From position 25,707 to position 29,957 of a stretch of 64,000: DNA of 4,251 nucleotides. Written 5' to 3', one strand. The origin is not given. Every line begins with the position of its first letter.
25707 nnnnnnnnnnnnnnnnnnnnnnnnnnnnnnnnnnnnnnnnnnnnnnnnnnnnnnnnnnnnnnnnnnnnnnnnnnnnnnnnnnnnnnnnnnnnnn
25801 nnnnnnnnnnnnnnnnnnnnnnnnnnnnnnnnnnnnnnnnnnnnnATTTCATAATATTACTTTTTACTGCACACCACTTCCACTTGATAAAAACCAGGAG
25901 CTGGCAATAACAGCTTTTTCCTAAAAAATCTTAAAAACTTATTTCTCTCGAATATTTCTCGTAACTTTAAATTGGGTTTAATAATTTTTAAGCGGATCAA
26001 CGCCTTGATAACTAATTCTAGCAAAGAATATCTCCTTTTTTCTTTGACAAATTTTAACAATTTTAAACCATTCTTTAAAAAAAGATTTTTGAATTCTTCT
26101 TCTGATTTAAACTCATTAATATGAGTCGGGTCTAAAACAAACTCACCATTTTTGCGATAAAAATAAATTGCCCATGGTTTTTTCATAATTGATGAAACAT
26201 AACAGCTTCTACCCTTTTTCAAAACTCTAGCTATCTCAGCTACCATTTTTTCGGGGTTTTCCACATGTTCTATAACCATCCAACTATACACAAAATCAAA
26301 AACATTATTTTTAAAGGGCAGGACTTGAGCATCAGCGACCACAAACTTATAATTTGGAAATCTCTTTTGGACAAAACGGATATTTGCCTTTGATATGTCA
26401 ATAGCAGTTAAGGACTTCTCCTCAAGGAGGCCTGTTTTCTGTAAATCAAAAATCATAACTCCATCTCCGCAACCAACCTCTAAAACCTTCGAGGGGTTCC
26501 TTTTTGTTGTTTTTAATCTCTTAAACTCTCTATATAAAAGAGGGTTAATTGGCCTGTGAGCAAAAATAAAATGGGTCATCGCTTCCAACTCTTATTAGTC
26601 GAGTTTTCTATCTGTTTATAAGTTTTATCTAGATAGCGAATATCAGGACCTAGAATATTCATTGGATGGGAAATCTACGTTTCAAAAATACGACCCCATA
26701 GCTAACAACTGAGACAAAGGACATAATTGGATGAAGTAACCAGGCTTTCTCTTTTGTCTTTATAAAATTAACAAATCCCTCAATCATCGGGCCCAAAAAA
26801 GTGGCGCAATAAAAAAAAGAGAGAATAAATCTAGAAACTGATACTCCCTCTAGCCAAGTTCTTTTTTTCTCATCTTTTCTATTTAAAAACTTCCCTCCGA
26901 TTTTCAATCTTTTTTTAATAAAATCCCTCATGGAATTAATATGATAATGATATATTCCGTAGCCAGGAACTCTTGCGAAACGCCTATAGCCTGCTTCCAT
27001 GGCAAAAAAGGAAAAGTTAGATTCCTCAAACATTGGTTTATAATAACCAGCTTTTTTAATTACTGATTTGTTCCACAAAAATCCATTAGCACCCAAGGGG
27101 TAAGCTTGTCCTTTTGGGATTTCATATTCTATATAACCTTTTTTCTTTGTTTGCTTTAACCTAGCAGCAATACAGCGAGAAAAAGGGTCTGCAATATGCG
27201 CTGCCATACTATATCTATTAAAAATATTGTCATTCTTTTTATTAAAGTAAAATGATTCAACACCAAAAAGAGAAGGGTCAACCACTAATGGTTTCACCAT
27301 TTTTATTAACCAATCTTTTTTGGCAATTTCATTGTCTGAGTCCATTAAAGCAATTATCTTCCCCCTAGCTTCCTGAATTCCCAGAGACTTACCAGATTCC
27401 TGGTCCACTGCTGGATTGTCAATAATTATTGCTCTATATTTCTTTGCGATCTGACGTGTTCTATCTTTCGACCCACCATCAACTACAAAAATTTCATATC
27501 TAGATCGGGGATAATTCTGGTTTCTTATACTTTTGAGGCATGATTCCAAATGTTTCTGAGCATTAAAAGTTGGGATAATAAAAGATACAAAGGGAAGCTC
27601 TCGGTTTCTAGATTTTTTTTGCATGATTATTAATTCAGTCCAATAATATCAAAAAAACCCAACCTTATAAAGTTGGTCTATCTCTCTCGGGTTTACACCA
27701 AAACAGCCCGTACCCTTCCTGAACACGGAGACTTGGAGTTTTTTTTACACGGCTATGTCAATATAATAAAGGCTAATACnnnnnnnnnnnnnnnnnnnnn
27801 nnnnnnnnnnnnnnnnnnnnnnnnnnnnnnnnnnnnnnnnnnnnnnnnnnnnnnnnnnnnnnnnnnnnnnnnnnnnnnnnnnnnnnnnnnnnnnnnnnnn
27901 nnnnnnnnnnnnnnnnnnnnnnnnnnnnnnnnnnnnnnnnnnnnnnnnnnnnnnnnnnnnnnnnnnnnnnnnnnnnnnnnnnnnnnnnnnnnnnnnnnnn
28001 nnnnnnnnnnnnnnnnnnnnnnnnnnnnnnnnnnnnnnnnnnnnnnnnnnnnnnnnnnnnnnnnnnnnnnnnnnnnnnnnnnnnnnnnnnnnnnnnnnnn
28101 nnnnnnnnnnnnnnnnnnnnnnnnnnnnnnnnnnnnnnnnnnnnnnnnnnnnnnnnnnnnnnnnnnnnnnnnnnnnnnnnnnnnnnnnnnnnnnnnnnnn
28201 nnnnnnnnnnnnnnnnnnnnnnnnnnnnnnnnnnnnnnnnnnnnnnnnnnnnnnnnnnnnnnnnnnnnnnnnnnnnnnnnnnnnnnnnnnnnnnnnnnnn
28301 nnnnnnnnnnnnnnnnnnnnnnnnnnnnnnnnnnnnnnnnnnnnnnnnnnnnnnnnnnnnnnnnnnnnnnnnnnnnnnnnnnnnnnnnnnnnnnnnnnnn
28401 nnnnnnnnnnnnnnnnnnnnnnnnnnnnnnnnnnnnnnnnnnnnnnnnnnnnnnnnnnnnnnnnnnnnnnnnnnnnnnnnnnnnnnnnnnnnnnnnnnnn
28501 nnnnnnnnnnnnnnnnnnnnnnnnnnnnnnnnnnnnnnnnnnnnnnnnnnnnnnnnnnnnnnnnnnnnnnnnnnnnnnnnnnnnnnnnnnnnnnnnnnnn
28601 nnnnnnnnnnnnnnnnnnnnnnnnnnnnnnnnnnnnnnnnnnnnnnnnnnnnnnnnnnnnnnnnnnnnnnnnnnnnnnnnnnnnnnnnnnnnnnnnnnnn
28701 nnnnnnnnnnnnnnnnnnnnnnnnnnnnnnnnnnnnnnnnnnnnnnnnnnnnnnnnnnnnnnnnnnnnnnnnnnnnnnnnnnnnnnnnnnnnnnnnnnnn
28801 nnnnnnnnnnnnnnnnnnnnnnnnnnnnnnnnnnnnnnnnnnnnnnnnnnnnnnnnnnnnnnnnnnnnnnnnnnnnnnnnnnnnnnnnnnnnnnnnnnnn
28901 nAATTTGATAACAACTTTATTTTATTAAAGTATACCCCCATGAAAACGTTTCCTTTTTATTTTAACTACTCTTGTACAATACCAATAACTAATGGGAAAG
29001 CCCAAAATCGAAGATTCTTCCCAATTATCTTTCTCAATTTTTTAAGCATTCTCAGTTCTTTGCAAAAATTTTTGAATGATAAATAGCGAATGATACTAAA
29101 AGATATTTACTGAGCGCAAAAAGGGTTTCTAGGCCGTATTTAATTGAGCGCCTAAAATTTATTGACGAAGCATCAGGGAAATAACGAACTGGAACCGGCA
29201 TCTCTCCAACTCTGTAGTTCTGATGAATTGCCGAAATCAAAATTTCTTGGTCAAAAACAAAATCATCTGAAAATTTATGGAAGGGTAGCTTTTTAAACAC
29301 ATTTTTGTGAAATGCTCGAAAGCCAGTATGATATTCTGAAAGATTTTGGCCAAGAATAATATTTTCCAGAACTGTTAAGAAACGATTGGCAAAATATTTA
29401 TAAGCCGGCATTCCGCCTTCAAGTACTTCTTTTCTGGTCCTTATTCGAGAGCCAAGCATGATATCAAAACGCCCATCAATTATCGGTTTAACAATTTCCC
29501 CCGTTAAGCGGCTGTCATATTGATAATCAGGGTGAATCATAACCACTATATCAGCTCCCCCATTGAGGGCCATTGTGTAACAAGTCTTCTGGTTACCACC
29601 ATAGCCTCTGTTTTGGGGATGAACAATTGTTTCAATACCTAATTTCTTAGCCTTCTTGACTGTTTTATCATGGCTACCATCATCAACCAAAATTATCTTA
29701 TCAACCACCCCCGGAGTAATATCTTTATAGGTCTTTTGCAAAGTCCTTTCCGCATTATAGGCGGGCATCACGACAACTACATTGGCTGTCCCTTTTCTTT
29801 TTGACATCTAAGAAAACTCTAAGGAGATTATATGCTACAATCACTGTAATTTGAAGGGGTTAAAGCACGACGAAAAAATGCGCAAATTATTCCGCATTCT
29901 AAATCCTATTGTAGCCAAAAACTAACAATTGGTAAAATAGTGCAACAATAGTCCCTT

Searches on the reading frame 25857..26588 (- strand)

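Call 10: search_protein_families(library=pfam, proteins=[window:25857-26588:-], max_evalue=0.001)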
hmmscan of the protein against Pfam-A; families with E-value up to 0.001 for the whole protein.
window:25857-26588:- (243 aa): 8 families
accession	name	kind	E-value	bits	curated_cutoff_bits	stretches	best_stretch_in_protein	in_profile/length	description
PF08241.18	Methyltransf_11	-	1.2e-22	80.8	21.2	1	36-127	1-91/95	Methyltransferase domain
PF13489.12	Methyltransf_23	-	1.1e-21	77.7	27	1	20-178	11-162/164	Methyltransferase domain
PF13649.12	Methyltransf_25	-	8.2e-21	75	27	1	35-126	1-96/97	Methyltransferase domain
PF13847.12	Methyltransf_31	-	5.5e-17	62.2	27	1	33-148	5-126/145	Methyltransferase domain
PF08242.18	Methyltransf_12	-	2.6e-12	47.7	30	1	36-126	1-95/98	Methyltransferase domain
PF01209.24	Ubie_methyltran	-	5e-10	39.6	20.1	1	19-138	35-165/233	ubiE/COQ5 methyltransferase family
PF07021.18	MetW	-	7e-07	29.5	21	1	22-125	4-104/193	Methionine biosynthesis protein MetW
PF01564.23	Spermine_synth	-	0.0003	20.8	22.9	1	27-100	14-85/186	Spermine/spermidine synthase domain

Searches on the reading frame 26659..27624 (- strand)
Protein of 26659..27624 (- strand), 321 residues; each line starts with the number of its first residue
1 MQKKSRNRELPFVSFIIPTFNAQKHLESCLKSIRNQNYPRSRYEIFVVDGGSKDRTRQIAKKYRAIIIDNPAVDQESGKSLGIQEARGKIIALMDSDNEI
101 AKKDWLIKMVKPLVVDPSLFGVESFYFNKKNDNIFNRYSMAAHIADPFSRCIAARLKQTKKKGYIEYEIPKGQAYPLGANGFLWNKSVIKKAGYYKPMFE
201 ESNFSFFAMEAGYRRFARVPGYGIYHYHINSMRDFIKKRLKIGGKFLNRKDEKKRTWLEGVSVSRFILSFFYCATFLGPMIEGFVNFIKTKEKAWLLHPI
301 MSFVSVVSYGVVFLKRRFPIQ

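Call 10: search_protein_families(library=pfam, proteins=[window:26659-27624:-], max_evalue=0.001)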
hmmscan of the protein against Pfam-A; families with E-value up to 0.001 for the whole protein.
window:26659-27624:- (321 aa): 2 families
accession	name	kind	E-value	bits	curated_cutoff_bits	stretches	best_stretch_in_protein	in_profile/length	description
PF00535.33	Glycos_transf_2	-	5.8e-27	95.1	23.3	1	14-147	1-132/168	Glycosyl transferase family 2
PF13641.12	Glyco_tranf_2_3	-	1.1e-08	35.8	27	1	13-193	3-175/230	Glycosyltransferase like family 2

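Call 47: search_protein_families(library=ncbifam, proteins=[window:26659-27624:-], max_evalue=0.001)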
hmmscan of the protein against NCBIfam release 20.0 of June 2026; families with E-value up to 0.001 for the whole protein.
window:26659-27624:- (321 aa): 19 families
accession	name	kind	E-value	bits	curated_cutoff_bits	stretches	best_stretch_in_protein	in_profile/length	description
TIGR03965.1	mycofact_glyco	equivalog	2.2e-14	53.2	280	1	8-114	71-180/467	mycofactocin biosynthesis glycosyltransferase MftF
NF007482.0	PRK10073.1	equivalog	8.5e-14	51.3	423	1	11-103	6-101/334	glycosyltransferase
NF041875.1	EPS_EpsD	equivalog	3.3e-13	49.8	370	1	13-101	1-93/325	exopolysaccharide biosynthesis glycosyltransferase EpsD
TIGR03111.1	glyc2_xrt_Gpos1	hypoth_equivalog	7e-13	48.2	363.95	1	3-119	41-162/439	TIGR03111 family XrtG-associated glycosyltransferase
TIGR04283.1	glyco_like_mftF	equivalog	1.3e-12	47.8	182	1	13-114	1-97/221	TIGR04283 family arsenosugar biosynthesis glycosyltransferase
NF047683.1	TeichurnBiosyTuaG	equivalog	1.2e-11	44.8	400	1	9-137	4-135/252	teichuronic acid biosynthesis protein TuaG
NF010496.0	PRK13915.1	equivalog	2e-11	43.6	262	1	12-126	32-155/307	glucosyl-3-phosphoglycerate synthase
TIGR03937.1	PgaC_IcaA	equivalog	2.9e-11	43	422.3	1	3-119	37-156/407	poly-beta-1,6-N-acetyl-D-glucosamine synthase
NF038302.1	EPS_HpsE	equivalog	5.7e-11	41.9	300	1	14-110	4-108/307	hormogonium polysaccharide biosynthesis glycosyltransferase HpsE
TIGR04242.1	nodulat_NodC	equivalog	3e-09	36.3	550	1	4-111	41-154/395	chitooligosaccharide synthase NodC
NF050050.1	ProtGlycPglI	equivalog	1.1e-07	31.5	500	1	11-104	2-100/306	GalNAc(5)-diNAcBac-PP-undecaprenol beta-1,3-glucosyltransferase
TIGR04182.1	glyco_TIGR04182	equivalog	3.2e-07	30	325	1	13-114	2-98/293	S-layer glycoprotein N-glycosyltransferase AglJ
TIGR03469.1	HpnB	hypoth_equivalog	4.3e-07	29.3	379.25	1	5-66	38-98/386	hopene-associated glycosyltransferase HpnB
NF045692.1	OglycostaseCruG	equivalog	1.1e-06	27.9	600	1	4-64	34-92/386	2'-O-glycosyltransferase CruG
NF038299.1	EPS_HpsN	equivalog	5e-06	25.7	425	1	11-114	1-107/317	hormogonium polysaccharide biosynthesis glycosyltransferase HpsN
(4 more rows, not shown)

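Call 87: search_solved_structures(query=window:26659-27624:-, max_evalue=0.001)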
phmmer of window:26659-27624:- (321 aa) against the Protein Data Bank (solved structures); distinct sequences matched with E-value up to 0.001: 16.
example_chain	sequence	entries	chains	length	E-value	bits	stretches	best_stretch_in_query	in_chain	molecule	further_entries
6p61_A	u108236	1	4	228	1.7e-14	57.2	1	8-158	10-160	Glycosyltransferase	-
2z87_A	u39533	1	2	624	3.3e-11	46.4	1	12-130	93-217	Chondroitin synthase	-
2z86_A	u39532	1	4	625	3.3e-11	46.4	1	12-130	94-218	Chondroitin synthase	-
5tze_C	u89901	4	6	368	1e-10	44.8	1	14-103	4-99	Glycosyl transferase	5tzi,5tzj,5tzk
5tz8_A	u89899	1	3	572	2.1e-10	43.8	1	14-103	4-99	Glycosyl transferase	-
5hea_A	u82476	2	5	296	6.8e-09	38.8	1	12-128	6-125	Putative glycosyltransferase (GalT1)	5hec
6yv7_B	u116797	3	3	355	3.8e-07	33.1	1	11-121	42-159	Glycosyl transferase, family 2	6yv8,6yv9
6yv7_A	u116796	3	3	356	3.8e-07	33.1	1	11-121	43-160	Glycosyl transferase, family 2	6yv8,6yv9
9omm_A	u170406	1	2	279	1.8e-06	30.8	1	13-100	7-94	Glycosyltransferase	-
9omh_A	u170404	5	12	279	1.9e-06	30.8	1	13-100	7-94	Glycosyltransferase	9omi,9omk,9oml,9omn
9omj_A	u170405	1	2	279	1.9e-06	30.8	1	13-100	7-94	Glycosyltransferase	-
9jma_A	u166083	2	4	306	8.4e-06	28.7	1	12-100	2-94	GalNAc(5)-diNAcBac-PP-undecaprenol beta-1,3-glucosyltransferase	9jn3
5mlz_A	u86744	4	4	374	2.2e-05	27.3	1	13-100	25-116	Dolichol monophosphate mannose synthase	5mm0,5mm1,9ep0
6h1j_A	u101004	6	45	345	4.8e-05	26.2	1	11-99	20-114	Probable ss-1,3-N-acetylglucosaminyltransferase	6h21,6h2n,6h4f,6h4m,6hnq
3bcv_A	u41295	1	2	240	0.00012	24.9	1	10-101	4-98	Putative glycosyltransferase protein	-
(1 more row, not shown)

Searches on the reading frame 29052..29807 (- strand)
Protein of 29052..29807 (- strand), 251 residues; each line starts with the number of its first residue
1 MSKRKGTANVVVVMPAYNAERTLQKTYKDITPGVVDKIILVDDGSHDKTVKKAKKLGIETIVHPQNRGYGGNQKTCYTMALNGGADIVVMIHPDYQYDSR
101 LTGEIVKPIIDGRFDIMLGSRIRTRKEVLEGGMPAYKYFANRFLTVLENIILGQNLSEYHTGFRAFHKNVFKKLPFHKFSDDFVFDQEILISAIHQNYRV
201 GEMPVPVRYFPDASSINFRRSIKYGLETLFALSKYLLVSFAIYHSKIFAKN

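Call 10: search_protein_families(library=pfam, proteins=[window:29052-29807:-], max_evalue=0.001)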
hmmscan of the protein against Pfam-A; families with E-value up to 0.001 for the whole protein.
window:29052-29807:- (251 aa): 1 family
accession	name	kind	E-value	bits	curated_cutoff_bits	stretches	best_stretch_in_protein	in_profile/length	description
PF00535.33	Glycos_transf_2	-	4.4e-20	72.7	23.3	1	12-174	2-167/168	Glycosyl transferase family 2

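Call 47: search_protein_families(library=ncbifam, proteins=[window:29052-29807:-], max_evalue=0.001)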
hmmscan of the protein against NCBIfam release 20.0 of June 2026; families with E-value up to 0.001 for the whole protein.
window:29052-29807:- (251 aa): 9 families
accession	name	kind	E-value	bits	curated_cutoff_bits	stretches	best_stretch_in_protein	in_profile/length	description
TIGR04182.1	glyco_TIGR04182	equivalog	1.8e-22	80.1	325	1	9-235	1-217/293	S-layer glycoprotein N-glycosyltransferase AglJ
NF058614.1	PPMAGASynPpgS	equivalog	4.8e-21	75.2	370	1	10-210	2-199/226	polyprenyl-phospho-N-acetylgalactosaminyl synthase PpgS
NF041391.1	DPhHxTase_Halo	equivalog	2.2e-14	52.9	375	1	14-206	1-182/213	dolichyl-phosphate hexose transferase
NF010496.0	PRK13915.1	equivalog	6e-09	35.4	262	1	3-109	26-142/307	glucosyl-3-phosphoglycerate synthase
TIGR04283.1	glyco_like_mftF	equivalog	2.4e-08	33.9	182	1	12-109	3-97/221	TIGR04283 family arsenosugar biosynthesis glycosyltransferase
NF047588.1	GlcsyltransPgfSStrep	equivalog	3.9e-08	32.9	500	1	10-233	3-222/308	glycosyltransferase PgfS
NF007986.1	PRK10714.1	equivalog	0.00012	21.2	529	1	8-172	6-170/316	undecaprenyl-phosphate 4-deoxy-4-formamido-L-arabinose transferase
TIGR03965.1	mycofact_glyco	equivalog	0.00012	21.1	280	1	7-69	73-142/467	mycofactocin biosynthesis glycosyltransferase MftF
TIGR03937.1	PgaC_IcaA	equivalog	0.00013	21.1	422.3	1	4-129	41-172/407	poly-beta-1,6-N-acetyl-D-glucosamine synthase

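Call 86: search_solved_structures(query=window:29052-29807:-, max_evalue=0.001)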
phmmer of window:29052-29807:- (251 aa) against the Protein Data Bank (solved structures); distinct sequences matched with E-value up to 0.001: 1.
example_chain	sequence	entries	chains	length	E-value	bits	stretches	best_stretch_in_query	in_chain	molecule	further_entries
5mlz_A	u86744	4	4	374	4.6e-06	29.6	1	9-193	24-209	Dolichol monophosphate mannose synthase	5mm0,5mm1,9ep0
